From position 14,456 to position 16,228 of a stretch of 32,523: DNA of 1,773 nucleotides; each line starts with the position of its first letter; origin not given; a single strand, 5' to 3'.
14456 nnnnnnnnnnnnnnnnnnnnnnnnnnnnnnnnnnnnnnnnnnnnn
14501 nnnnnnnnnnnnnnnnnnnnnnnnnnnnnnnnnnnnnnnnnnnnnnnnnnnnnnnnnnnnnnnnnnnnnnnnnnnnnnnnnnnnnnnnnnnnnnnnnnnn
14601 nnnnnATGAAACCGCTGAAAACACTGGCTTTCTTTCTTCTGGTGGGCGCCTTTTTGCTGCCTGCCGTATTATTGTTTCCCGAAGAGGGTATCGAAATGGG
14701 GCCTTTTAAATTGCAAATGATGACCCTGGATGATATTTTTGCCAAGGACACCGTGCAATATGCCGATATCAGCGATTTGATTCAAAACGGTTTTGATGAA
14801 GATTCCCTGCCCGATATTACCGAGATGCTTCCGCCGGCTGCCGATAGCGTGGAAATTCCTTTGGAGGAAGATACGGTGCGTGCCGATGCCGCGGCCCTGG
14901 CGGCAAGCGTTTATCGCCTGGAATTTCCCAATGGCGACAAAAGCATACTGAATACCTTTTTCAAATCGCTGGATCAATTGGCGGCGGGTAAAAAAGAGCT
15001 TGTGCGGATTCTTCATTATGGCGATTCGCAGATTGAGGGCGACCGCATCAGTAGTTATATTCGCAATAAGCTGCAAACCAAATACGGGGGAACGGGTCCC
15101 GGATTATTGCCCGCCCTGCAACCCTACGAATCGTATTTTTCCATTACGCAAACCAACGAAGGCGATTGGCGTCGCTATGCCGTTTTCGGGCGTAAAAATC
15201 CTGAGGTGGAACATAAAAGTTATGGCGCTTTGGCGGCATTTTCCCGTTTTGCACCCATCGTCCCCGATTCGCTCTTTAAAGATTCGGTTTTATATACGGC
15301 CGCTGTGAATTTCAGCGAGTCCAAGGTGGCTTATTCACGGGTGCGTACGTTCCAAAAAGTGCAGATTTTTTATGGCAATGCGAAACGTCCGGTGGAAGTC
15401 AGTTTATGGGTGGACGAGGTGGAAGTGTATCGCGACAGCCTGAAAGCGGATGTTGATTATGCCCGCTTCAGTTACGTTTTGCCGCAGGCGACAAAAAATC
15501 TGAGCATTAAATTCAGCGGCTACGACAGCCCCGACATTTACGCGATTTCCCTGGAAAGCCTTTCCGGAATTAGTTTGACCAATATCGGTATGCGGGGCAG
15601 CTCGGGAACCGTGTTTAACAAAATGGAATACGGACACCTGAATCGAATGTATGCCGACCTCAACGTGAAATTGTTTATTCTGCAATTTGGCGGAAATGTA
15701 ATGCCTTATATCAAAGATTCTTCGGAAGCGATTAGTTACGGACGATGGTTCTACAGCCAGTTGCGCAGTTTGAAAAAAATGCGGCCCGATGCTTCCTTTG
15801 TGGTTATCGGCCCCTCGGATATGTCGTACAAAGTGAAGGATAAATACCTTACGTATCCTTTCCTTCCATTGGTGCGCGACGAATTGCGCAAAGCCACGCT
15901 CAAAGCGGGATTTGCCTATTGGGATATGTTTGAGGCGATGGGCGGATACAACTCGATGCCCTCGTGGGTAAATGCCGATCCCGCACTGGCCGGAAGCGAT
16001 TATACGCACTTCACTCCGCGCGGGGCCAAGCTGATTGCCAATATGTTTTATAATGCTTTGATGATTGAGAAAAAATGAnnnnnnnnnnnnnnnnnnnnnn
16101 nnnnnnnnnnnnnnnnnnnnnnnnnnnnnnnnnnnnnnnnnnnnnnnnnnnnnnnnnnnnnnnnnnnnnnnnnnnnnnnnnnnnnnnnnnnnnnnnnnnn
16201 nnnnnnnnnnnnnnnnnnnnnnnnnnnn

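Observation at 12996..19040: Four translationally coupled genes: LysM/lytic-transglycosylase-like protein, two SGNH paralogs and an MBOAT acyltransferase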

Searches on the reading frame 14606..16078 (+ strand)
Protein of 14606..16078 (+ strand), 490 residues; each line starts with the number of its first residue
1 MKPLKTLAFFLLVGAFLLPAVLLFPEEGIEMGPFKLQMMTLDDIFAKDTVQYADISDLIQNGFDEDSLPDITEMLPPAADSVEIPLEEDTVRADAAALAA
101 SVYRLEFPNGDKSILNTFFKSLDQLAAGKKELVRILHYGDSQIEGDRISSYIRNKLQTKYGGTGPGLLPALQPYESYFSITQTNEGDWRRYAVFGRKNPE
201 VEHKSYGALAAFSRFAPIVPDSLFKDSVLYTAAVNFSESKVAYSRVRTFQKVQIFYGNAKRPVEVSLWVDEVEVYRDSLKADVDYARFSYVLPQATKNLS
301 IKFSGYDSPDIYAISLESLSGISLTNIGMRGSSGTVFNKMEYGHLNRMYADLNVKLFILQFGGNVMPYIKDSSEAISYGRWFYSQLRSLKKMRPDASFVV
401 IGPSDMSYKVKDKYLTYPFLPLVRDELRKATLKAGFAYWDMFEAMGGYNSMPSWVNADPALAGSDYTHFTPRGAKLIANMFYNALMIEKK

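Call 4: search_protein_families(library=pfam, proteins=[window:14606-16078:+], max_evalue=0.01)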
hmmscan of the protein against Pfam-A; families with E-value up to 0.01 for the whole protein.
window:14606-16078:+ (490 aa): 1 family
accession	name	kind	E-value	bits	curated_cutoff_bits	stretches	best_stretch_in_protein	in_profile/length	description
PF13472.12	Lipase_GDSL_2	-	0.0016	19.4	32.9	1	315-476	26-178/178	GDSL-like Lipase/Acylhydrolase family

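Call 5: search_protein_families(library=ncbifam, proteins=[window:14606-16078:+], max_evalue=0.01)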
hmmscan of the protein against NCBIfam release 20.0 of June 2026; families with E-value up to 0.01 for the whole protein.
window:14606-16078:+ (490 aa): 0 families

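Call 8: search_solved_structures(query=window:14606-16078:+, max_evalue=10, show_alignments=2)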
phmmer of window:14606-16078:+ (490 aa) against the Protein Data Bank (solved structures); distinct sequences matched with E-value up to 10: 1.
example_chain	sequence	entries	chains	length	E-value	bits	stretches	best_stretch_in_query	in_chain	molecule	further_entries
4k3u_A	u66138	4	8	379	7.1e-14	54.9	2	310-485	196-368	GDSL-like Lipase/Acylhydrolase family protein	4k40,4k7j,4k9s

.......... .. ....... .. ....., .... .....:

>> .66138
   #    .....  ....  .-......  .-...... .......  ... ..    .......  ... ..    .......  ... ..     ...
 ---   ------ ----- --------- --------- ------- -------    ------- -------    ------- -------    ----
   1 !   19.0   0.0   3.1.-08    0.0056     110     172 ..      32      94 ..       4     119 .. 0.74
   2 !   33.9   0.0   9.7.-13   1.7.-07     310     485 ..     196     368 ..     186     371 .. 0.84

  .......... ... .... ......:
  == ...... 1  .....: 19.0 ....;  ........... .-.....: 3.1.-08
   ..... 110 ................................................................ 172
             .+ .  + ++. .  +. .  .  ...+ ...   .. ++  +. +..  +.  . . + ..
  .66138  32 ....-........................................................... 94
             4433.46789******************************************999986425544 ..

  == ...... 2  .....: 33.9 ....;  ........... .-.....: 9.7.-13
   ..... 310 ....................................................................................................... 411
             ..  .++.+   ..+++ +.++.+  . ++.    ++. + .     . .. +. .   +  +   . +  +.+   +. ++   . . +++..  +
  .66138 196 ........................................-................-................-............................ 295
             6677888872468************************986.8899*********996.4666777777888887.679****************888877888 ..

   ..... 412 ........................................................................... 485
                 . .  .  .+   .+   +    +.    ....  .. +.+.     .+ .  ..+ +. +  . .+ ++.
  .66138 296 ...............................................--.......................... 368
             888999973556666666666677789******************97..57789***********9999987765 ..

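Call 10: find_encoding_contigs(protein=window:14606-16078:+, flank=8000, max_places=6)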
Protein window:14606-16078:+ (490 aa): 5 contigs read that carry it; 5 places shown.
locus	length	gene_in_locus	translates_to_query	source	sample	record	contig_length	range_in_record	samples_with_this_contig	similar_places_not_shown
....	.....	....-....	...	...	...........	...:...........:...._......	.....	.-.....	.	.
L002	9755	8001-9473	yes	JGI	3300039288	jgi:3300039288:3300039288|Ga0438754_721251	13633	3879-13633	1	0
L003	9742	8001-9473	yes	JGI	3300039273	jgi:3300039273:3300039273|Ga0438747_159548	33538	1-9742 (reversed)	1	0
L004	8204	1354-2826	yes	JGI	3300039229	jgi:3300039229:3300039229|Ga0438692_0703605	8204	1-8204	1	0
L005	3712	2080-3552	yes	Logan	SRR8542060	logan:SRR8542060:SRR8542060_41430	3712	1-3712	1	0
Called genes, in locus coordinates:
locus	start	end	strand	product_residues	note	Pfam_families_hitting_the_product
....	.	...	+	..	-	?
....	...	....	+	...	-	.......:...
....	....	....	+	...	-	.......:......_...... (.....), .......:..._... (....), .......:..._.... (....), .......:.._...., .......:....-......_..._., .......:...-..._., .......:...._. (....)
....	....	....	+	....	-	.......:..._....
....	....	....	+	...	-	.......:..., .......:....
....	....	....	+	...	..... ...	-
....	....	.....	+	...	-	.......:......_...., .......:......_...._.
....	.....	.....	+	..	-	?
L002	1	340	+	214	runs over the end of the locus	PF00440:TetR_N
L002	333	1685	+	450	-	PF02321:OEP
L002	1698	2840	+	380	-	PF00364:Biotin_lipoyl (faint), PF25917:BSH_RND (weak), PF25973:BSH_CzcB (weak), PF25893:HH_CzcB, PF25954:Beta-barrel_RND_2, PF25967:RND-MFP_C, PF25989:YknX_C (weak)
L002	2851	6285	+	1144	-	PF00873:ACR_tran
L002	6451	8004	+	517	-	PF01464:SLT, PF01476:LysM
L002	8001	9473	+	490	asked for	-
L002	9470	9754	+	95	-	?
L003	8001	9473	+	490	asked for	-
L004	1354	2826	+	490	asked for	-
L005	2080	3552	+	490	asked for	-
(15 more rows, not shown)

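Call 18: find_homologous_proteins(query=window:14606-16078:+, max_evalue=0.00001)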
Query window:14606-16078:+ (490 aa): 2640 proteins with E <= 0.00001 among 8000 candidates; the best 120 are listed.
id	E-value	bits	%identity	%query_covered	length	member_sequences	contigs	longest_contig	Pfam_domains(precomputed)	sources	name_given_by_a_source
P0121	0.0e+0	1050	94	100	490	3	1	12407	-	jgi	jgi:hypothetical protein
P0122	1.0e-290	983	88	100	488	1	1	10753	-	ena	-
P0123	5.8e-259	878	78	100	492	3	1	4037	PF13472.13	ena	-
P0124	3.7e-256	869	78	100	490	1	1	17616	-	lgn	-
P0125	2.5e-254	863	78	100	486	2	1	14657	-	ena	-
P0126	5.0e-254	862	78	100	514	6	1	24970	-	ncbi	-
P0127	2.7e-251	853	77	100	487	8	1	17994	-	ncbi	-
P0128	7.1e-251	851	76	100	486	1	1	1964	-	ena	-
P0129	7.3e-251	851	76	100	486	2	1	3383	-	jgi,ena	-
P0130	4.7e-249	845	77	100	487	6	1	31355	-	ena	-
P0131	9.9e-246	834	75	100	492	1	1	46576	-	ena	-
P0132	1.4e-242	824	74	100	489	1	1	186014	-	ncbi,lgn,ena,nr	ncbi:MAG: hypothetical protein KAG64_01705 [Bacteroidales bacterium]|nr:hypothetical protein [Bacter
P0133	2.8e-242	823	73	100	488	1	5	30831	-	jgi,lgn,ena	-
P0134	4.1e-242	822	75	100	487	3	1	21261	-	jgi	jgi:lysophospholipase L1-like esterase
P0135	7.8e-204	696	61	100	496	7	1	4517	-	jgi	-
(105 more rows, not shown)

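Call 20: find_related_loci(query=A1, collection=genome_contigs, flank=8000)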
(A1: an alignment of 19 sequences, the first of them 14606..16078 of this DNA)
Query A1 (490 aa) in genome_contigs; peptide patterns used: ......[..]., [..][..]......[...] (x = any residue, [..] = any of these).
600 stretches matched a pattern (row limit reached: there are more); 595 encode a relative of the query (tblastn E <= 1e-3); the best 80 are kept; 80 distinct loci.
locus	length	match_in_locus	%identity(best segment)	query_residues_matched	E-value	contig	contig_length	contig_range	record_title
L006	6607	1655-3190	60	1-488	0e+0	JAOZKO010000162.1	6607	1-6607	MAG: Bacteroidales bacterium isolate GMC10_bin_8_sub NODE_14527_length_6607_cov_7.116911, whole genome shotgun sequence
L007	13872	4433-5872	52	1-488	1e-169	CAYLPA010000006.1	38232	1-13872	MAG TPA_asm: uncultured Saprospiraceae bacterium isolate SRP191223_co2_70 genome assembly, contig: NODE_297_length_38232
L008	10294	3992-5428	50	1-488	2e-161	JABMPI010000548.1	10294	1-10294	MAG: Bacteroidetes bacterium isolate bin.700 k141_4983454, whole genome shotgun sequence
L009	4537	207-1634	48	1-488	2e-160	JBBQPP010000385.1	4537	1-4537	MAG: Bacteroidales bacterium isolate Co_metawrap_1515 Cmw_1515_k141_7401755_length_4537_cov_6.0000, whole genome shotgun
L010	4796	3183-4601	48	1-488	4e-158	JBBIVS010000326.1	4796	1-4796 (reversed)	MAG: Draconibacterium sp. isolate PGS172224_bin_82 NODE_8008_length_4796_cov_2.954229, whole genome shotgun sequence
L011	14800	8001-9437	48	1-488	2e-154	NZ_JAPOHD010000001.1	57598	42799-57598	Draconibacterium aestuarii strain Z1-6 soapdenovo_K_127_1, whole genome shotgun sequence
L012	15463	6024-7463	48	1-488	8e-154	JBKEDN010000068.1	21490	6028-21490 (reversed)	MAG: Draconibacterium sp. isolate VLC_019 k121_12163523, whole genome shotgun sequence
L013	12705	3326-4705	50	20-488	3e-153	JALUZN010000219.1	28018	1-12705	MAG: Draconibacterium sp. isolate 132-544_metabat1_scaf2bin.004 132-544_scaffold_270_c1, whole genome shotgun sequence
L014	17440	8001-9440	47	1-488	3e-153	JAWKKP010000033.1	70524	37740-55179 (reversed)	MAG: Draconibacterium sp. isolate AC2.94 AC2.94.fa-33, whole genome shotgun sequence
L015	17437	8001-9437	48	1-488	6e-153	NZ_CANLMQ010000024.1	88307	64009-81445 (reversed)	Uncultured Draconibacterium sp. isolate X8.fasta NODE_24, whole genome shotgun sequence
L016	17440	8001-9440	48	1-488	1e-151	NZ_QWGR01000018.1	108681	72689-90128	Maribellus luteus strain XSD2 XSD2_scaffold18, whole genome shotgun sequence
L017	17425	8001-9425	48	1-488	4e-151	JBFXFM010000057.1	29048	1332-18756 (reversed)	MAG: Draconibacterium sp. isolate CA_2019_TPIn_14 NODE_5072_length_29048_cov_7.223782_TPIn, whole genome shotgun sequenc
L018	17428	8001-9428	47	1-488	8e-149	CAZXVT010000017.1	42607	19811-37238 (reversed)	MAG TPA_asm: uncultured Maribellus sp. isolate binchicken_co269_73 genome assembly, contig: NODE_741_length_42607_cov_8.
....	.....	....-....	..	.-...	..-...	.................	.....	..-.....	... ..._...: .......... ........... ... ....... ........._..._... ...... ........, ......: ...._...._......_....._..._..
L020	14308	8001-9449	50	1-488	8e-143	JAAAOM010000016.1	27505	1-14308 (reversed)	MAG: Bacteroidetes bacterium isolate GSL.Bin23 NODE_950_length_27505_cov_0.44044, whole genome shotgun sequence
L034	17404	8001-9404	42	1-485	8e-124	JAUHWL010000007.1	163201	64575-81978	MAG: Bacteroidia bacterium isolate 2_bin.22 NODE_156_length_163201_cov_2.394122, whole genome shotgun sequence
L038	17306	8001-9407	43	1-485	1e-121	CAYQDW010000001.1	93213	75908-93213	MAG TPA_asm: uncultured Cryomorphaceae bacterium isolate binchicken_co208_228 genome assembly, contig: NODE_227_length_9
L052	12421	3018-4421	40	1-485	2e-116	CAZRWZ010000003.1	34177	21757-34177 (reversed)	MAG TPA_asm: uncultured Bacteroidaceae bacterium isolate binchicken_co67_107 genome assembly, contig: NODE_1172_length_3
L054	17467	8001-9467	41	3-488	2e-115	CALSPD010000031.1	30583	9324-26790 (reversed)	MAG: uncultured Flavobacteriales bacterium isolate L_MB222 genome assembly, contig: contig_10174_L_MB222, whole genome s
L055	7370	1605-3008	41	2-488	3e-115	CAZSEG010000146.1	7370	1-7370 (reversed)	MAG TPA_asm: uncultured Chitinophagaceae bacterium isolate SRP344714_co2_508 genome assembly, contig: NODE_26582_length_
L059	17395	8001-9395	41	1-488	2e-114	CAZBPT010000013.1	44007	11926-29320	MAG TPA_asm: uncultured Bacteroidales bacterium isolate SRP294416_co1_786 genome assembly, contig: NODE_1287_length_4400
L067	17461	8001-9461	40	3-488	8e-112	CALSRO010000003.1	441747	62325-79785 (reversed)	MAG: uncultured Flavobacteriales bacterium isolate L_MB288 genome assembly, contig: contig_18343_L_MB288, whole genome s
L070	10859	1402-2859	37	1-490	5e-110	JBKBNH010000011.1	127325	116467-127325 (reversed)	MAG: Flavobacteriales bacterium isolate 21H_023.bin.38 NODE_11_length_127325_cov_12.246008, whole genome shotgun sequenc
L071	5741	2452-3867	41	1-488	2e-109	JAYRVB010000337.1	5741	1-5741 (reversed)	MAG: Chitinophagales bacterium isolate NJ_NJASGE3bin.10 k141_967637, whole genome shotgun sequence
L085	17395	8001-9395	41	3-486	3e-106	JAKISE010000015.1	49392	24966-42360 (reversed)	MAG: Cyclobacteriaceae bacterium isolate D96SM.bin.1 NODE_519_length_49392_cov_5.048046, whole genome shotgun sequence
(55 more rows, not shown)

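Call 32: search_protein_families(library=pfam, proteins=[L034:6824-7906:+, L038:6762-7811:+, L054:6301-7833:+, L055:670-1584:+, L070:204-1316:+, L071:453-2339:+, L067:4974-7778:+, L052:1588-2538:+, L059:7323-7919:+], max_evalue=0.001)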
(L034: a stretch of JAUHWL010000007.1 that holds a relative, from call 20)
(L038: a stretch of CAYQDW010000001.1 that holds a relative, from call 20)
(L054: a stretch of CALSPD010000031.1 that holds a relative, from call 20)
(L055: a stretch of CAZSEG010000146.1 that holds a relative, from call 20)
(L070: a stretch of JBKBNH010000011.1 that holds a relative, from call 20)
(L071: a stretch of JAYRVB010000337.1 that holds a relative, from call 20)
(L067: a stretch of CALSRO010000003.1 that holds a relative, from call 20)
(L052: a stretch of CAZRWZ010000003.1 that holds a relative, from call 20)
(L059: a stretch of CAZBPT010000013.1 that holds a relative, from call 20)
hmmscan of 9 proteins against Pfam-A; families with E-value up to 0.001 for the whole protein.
L034:6824-7906:+ (360 aa): 1 family
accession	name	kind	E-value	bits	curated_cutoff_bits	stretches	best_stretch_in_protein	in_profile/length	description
PF13378.12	MR_MLE_C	-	9e-27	94.6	29.4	1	141-310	1-167/219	Enolase C-terminal domain-like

L038:6762-7811:+ (349 aa): 1 family
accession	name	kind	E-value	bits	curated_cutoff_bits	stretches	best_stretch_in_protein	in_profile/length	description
PF13378.12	MR_MLE_C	-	8.8e-28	97.9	29.4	1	134-337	2-205/219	Enolase C-terminal domain-like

L054:6301-7833:+ (510 aa): 1 family
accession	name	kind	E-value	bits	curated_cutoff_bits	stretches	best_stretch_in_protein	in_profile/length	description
PF13687.11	DUF4153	-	2.3e-33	116.3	27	1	69-446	3-372/373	Domain of unknown function (DUF4153)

L055:670-1584:+ (304 aa): 0 families

L070:204-1316:+ (370 aa): 3 families
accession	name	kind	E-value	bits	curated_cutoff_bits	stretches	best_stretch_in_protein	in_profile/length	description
PF00475.24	IGPD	-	4.9e-62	208.7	27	1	209-349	1-143/144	Imidazoleglycerol-phosphate dehydratase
PF13242.12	Hydrolase_like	-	1.2e-06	28.7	22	1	104-148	3-49/75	HAD-hyrolase-like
PF08645.17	PNK3P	-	3.5e-05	24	22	1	8-114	6-105/161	Polynucleotide kinase 3 phosphatase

L071:453-2339:+ (628 aa): 3 families
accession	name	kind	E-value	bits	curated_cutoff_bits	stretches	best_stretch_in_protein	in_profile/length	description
PF18483.9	Lectin_L-type_dom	-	2.9e-47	161.8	78.3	1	41-249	5-214/215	Legume lectin beta-barrel domain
PF13585.12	CHU_C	-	4e-16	59.4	27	1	544-616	5-78/86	CHU_C Type IX secretion signal domain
PF00139.26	Lectin_legB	-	7.1e-15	55.6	26.3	1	45-253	16-237/250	Legume lectin domain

L067:4974-7778:+ (934 aa): 2 families
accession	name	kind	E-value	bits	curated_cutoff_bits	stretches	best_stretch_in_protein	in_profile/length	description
PF18962.6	Por_Secre_tail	-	1.6e-15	57.6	27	1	860-926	1-68/75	Secretion system C-terminal sorting domain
PF13573.12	SprB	-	7.4e-13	48.3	28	2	560-589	6-35/37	SprB repeat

L052:1588-2538:+ (316 aa): 3 families
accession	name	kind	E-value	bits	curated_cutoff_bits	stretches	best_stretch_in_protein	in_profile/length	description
PF07610.17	DUF1573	-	1.3e-35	121.7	26.1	2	36-132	1-98/98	Protein of unknown function (DUF1573)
PF22544.2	HYDIN_VesB_CFA65-like_Ig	-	3.3e-26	91.9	25.5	2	34-130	1-99/100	HYDIN/CFA65/VesB-like, Ig-like domain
PF15780.11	ASH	-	0.00033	21.2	27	0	58-123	28-94/98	Abnormal spindle-like microcephaly-assoc'd, ASPM-SPD-2-Hydin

L059:7323-7919:+ (198 aa): 6 families
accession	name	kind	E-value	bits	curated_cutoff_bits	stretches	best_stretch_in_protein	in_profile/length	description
PF02915.23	Rubrerythrin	-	5.2e-29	101.8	22.8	1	17-146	1-137/137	Rubrerythrin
PF21349.2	RUBY_RBDX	-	4.7e-13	48.8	26.5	1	163-192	1-30/30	Rubrerythrin, rubredoxin-like domain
PF00210.30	Ferritin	-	1e-09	38.9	24.5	1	17-150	2-140/142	Ferritin-like domain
PF23458.2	DUF7130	-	6.3e-07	29.7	35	1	145-188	37-80/89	Domain of unknown function (DUF7130)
PF23470.1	Zn_ribbon_PF0610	-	0.00039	20.6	26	1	165-185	4-25/39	PF0610 rubredoxin-like zinc beta-ribbon domain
PF01155.25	HypA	-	0.00056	20.4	28.9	0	157-188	65-96/112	Hydrogenase/urease nickel incorporation, metallochaperone, hypA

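Call 35: search_solved_structures(query=A1, max_evalue=10, show_alignments=1)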
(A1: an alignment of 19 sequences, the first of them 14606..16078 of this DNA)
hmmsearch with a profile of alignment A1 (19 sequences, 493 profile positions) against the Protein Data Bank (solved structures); distinct sequences matched with E-value up to 10: 10.
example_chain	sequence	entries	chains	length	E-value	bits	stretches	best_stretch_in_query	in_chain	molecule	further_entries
4k3u_A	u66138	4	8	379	7.3e-19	71.3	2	301-480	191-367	GDSL-like Lipase/Acylhydrolase family protein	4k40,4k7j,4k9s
8gld_A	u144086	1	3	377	1.4e-08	37.3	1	313-476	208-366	SGNH hydrolase-type esterase domain-containing protein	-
8gkd_A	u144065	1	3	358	1.8e-08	37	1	313-476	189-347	SGNH hydrolase-type esterase domain-containing protein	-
6ysl_A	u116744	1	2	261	0.044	15.9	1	13-111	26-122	Motility protein B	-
25hk_A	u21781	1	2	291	0.74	11.9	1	293-332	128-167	Tripartite tricarboxylate transporter substrate binding protein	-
4pmu_A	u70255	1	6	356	1.2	11.2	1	310-372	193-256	Endo-1,4-beta-xylanase A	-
4pmv_A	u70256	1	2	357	1.2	11.2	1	310-372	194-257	Endo-1,4-beta-xylanase A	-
8zuk_A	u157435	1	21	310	1.4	10.9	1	30-121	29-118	TNF receptor-associated factor 3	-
2zdi_A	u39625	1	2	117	2.9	9.9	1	33-121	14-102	Prefoldin subunit beta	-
6hqa_J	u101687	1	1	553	4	9.4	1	33-111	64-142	TFIID subunit (48 kDa)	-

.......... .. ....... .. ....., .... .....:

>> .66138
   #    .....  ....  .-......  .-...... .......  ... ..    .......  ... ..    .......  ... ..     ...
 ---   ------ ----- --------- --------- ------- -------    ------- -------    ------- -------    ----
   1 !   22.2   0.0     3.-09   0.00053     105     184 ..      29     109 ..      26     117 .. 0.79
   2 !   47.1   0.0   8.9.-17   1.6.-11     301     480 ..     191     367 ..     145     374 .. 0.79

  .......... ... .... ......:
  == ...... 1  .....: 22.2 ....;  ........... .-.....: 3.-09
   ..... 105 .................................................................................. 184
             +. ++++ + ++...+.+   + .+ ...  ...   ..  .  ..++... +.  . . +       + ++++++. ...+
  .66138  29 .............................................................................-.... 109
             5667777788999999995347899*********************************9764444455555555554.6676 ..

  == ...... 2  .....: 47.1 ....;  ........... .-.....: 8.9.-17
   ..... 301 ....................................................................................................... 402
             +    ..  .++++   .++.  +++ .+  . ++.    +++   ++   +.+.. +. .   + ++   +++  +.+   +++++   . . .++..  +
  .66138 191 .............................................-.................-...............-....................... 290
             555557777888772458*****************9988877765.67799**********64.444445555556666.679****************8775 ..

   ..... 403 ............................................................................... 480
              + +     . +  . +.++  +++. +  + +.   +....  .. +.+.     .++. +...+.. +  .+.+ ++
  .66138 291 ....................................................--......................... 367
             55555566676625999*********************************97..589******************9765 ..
